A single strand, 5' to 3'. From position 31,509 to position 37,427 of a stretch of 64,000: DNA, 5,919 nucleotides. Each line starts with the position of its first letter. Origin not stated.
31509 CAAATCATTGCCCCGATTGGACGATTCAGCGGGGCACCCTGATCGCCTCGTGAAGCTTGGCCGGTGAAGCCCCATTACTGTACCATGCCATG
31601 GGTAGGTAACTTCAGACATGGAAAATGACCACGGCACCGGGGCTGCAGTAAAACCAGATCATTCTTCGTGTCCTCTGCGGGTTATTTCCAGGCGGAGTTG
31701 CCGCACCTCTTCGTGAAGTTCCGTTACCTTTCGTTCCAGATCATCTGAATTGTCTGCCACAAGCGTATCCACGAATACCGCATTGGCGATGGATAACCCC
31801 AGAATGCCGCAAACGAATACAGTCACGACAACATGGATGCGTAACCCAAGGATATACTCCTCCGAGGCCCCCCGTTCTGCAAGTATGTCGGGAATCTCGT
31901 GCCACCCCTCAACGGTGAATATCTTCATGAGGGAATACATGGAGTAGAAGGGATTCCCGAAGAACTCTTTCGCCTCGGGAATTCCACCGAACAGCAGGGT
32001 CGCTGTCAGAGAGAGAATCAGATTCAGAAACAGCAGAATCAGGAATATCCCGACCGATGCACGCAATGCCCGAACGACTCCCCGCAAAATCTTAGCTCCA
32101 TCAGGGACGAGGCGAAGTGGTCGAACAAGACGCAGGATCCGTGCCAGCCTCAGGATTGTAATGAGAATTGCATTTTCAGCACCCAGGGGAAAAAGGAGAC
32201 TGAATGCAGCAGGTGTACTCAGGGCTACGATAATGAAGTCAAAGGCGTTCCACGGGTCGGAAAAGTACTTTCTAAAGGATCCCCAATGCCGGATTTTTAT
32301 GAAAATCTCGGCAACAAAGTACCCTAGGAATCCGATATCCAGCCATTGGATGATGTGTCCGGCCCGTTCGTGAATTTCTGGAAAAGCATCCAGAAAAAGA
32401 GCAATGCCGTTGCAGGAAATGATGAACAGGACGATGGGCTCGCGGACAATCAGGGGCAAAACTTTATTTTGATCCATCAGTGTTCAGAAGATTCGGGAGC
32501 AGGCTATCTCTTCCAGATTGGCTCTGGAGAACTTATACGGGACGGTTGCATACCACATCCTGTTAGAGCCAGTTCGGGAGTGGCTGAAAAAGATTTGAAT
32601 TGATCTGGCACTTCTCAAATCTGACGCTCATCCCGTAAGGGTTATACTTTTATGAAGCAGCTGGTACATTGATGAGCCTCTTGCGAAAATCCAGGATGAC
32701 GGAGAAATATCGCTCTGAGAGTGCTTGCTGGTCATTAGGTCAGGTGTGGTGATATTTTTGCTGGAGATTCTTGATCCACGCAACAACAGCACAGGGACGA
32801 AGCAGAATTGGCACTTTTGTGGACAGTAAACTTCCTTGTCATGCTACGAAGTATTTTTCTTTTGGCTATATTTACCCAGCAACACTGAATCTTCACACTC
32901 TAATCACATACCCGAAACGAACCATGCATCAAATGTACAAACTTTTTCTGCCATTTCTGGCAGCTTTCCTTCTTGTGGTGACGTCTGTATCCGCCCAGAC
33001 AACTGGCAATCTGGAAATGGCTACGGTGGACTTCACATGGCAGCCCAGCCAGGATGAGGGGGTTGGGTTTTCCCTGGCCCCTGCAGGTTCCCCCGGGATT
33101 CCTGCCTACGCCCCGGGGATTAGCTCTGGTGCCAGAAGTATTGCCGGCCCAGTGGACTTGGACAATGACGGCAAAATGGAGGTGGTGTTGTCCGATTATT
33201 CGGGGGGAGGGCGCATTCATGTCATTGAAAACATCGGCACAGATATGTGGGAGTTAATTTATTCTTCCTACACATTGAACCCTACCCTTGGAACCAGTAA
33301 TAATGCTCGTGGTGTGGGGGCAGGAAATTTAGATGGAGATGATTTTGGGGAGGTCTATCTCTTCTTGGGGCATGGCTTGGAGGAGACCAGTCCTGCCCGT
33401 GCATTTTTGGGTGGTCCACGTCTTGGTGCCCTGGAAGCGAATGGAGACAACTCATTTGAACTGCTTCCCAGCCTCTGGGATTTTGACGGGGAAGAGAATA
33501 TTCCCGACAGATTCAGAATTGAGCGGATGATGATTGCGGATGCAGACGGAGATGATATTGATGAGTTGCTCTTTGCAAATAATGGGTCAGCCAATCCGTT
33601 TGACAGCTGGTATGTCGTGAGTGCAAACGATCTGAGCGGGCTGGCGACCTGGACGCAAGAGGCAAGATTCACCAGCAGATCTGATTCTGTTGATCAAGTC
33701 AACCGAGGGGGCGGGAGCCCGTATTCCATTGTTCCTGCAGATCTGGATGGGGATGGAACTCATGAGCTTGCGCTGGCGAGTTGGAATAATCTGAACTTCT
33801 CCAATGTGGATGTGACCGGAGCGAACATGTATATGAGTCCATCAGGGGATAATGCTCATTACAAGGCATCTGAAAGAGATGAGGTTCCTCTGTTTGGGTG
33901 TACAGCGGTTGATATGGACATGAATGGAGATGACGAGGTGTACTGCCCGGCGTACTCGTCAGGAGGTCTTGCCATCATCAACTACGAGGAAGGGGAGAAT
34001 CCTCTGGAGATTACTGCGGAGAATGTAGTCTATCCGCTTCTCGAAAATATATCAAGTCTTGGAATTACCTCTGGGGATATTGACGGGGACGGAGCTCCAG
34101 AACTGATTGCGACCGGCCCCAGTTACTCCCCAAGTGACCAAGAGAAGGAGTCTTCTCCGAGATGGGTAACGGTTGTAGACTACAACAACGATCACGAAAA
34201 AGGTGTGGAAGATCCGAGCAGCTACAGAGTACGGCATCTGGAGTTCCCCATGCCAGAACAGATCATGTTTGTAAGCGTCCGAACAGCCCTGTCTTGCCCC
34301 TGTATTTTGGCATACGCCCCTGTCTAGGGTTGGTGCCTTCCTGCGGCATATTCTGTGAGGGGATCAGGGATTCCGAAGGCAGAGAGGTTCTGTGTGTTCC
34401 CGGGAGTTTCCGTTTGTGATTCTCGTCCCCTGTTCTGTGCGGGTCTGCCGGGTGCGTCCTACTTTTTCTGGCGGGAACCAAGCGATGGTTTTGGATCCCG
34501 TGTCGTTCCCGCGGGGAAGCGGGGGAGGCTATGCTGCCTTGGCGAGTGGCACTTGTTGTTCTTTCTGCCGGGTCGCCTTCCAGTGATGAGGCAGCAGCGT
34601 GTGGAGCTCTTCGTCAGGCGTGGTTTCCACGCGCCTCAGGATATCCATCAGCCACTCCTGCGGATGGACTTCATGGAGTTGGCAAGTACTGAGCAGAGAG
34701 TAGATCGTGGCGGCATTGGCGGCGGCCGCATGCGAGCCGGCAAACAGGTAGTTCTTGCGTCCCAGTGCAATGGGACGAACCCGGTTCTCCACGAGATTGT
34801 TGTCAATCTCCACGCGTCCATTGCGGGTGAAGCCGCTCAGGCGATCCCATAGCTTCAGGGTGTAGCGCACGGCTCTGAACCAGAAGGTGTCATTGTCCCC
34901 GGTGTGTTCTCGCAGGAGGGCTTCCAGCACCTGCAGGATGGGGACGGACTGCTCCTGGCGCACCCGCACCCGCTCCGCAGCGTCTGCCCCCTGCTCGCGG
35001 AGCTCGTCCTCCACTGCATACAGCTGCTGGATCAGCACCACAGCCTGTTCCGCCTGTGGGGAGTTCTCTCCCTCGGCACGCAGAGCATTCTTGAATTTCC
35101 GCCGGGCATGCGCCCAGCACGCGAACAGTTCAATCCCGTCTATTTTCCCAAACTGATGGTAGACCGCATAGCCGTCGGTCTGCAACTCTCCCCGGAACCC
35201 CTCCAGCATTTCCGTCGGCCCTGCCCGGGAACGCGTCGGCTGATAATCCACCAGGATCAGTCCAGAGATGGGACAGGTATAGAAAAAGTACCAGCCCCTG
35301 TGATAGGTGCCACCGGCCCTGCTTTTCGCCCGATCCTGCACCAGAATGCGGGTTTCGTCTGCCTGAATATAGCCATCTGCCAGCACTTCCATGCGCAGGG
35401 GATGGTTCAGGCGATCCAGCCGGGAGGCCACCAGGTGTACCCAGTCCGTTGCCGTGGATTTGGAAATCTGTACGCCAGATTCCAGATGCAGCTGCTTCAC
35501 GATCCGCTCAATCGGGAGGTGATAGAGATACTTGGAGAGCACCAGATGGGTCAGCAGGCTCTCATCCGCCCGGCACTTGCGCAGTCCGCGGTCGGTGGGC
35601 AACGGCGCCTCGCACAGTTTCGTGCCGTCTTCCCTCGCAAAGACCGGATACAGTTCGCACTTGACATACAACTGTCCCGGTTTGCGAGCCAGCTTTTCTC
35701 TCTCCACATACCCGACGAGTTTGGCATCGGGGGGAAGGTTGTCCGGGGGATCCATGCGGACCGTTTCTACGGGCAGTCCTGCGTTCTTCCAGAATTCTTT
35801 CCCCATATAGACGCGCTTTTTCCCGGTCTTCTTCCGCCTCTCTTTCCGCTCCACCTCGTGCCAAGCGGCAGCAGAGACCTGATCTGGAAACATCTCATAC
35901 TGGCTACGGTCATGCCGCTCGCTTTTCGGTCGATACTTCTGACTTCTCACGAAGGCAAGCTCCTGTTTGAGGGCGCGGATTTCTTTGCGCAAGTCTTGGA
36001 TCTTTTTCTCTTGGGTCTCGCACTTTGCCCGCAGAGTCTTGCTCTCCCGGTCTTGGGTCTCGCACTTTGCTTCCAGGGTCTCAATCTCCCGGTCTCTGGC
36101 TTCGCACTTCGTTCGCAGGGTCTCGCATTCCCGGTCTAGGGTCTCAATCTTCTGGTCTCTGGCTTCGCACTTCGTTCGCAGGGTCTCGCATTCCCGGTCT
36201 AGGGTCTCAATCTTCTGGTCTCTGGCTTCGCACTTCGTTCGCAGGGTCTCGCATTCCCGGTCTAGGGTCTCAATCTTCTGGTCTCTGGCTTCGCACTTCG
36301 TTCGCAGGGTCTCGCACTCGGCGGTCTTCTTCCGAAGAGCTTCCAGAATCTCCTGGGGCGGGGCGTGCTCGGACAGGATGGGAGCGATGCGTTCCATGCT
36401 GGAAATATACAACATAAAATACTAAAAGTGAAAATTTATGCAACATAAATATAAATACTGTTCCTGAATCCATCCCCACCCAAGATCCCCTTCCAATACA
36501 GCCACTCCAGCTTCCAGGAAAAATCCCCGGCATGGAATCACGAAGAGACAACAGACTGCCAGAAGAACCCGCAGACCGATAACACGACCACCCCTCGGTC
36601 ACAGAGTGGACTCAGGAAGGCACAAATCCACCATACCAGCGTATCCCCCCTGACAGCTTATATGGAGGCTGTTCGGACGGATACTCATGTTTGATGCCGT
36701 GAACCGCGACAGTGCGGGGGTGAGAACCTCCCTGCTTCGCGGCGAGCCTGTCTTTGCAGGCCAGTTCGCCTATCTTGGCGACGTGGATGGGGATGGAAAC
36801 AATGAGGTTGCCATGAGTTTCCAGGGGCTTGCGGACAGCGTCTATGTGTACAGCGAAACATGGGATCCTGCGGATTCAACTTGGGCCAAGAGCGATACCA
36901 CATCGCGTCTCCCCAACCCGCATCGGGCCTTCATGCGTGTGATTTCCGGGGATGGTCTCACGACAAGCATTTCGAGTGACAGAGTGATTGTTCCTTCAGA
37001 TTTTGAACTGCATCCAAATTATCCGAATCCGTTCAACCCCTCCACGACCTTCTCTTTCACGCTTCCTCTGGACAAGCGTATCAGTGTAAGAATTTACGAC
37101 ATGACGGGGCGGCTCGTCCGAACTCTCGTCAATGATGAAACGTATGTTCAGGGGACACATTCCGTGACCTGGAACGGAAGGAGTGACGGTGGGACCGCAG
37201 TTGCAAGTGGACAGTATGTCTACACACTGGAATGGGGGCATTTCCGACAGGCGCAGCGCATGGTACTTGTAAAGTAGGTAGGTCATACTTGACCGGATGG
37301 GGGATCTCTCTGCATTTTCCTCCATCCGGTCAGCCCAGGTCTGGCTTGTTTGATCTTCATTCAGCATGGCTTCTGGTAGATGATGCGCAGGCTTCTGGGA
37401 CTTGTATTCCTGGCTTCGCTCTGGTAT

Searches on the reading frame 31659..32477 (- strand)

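Call 37: search_protein_families(library=pfam, proteins=[window:31659-32477:-], max_evalue=0.001)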
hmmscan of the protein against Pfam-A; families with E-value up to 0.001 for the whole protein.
window:31659-32477:- (272 aa): 2 families
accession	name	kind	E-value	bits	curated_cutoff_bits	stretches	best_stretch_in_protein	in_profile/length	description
PF00520.37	Ion_trans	-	7.2e-26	91.3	25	1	15-243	7-237/241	Ion transport protein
PF08016.18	PKD_channel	-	0.0004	20.3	22.4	0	49-88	19-56/225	Polycystin cation channel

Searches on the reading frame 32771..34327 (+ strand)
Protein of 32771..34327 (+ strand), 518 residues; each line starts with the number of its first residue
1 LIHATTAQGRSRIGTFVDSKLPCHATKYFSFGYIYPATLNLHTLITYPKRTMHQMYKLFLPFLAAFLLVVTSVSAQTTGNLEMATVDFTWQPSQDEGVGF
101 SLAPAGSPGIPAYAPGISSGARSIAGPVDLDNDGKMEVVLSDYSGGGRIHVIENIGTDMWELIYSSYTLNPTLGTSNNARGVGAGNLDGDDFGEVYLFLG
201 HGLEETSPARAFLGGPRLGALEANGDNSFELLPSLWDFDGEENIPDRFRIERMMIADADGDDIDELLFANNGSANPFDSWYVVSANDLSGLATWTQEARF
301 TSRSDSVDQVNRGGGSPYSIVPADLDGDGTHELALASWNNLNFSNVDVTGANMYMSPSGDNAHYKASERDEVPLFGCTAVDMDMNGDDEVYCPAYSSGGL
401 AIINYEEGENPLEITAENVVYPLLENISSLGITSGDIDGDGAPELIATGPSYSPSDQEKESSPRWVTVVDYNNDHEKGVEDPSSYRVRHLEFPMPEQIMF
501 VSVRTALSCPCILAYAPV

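Call 48: search_protein_families(library=pfam, proteins=[window:32771-34327:+], max_evalue=0.001)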
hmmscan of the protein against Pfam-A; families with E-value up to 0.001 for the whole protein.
window:32771-34327:+ (518 aa): 2 families
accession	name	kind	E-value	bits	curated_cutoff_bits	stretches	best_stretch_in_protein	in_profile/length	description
PF13517.12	FG-GAP_3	-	1.2e-16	61.5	26.9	1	129-196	1-60/61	FG-GAP-like repeat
PF01839.29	FG-GAP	-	7.2e-11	42.2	22.1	0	432-453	5-26/37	FG-GAP repeat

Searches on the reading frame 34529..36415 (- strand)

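Call 48: search_protein_families(library=pfam, proteins=[window:34529-36415:-], max_evalue=0.001)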
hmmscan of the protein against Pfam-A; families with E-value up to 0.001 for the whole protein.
window:34529-36415:- (628 aa): 9 families
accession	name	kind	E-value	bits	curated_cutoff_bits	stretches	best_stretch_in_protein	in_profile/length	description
PF03050.20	DDE_Tnp_IS66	-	7e-72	242.7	23.1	1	280-566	1-283/284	Transposase IS66 family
PF13817.11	DDE_Tnp_IS66_C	-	3.3e-09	37.2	30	1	573-610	1-39/39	IS66 C-terminal element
PF08614.16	ATG16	-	2.6e-07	31.5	33.7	1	35-149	69-184/200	Autophagy protein 16 (ATG16)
PF10473.14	CENP-F_leu_zip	-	7.2e-07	29.8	34.5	1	97-160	19-82/140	Leucine-rich repeats of kinetochore protein Cenp-F/LEK1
PF06785.16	UPF0242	-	5.1e-05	23.9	33.5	1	14-128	77-190/194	Uncharacterised protein family (UPF0242) N-terminus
PF18504.6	Csm1_N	-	0.00055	20.7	26.3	0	30-68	25-63/70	Csm1 N-terminal domain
PF24319.2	DUF7491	-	0.00056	20.5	30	0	25-84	28-87/90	Coiled-coil region of unknown function (DUF7491)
PF19220.6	Rod_CreS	-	0.00083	18.9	100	0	26-167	56-190/359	Crescentin, rod domain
PF05557.18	MAD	-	0.00095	18.1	30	0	24-160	85-220/661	Mitotic checkpoint protein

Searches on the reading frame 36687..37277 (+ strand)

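Call 37: search_protein_families(library=pfam, proteins=[window:36687-37277:+], max_evalue=0.001)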
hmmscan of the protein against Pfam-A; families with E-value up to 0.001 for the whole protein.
window:36687-37277:+ (196 aa): 3 families
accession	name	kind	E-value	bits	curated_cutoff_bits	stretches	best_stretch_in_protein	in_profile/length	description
PF13860.13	FlgD_ig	-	5.3e-09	36.4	27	1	123-181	13-73/79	FlgD Ig-like domain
PF18962.6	Por_Secre_tail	-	4.7e-05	24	27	1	112-152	2-38/75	Secretion system C-terminal sorting domain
PF13585.12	CHU_C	-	9.9e-05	22.8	27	1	130-183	27-72/86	CHU_C Type IX secretion signal domain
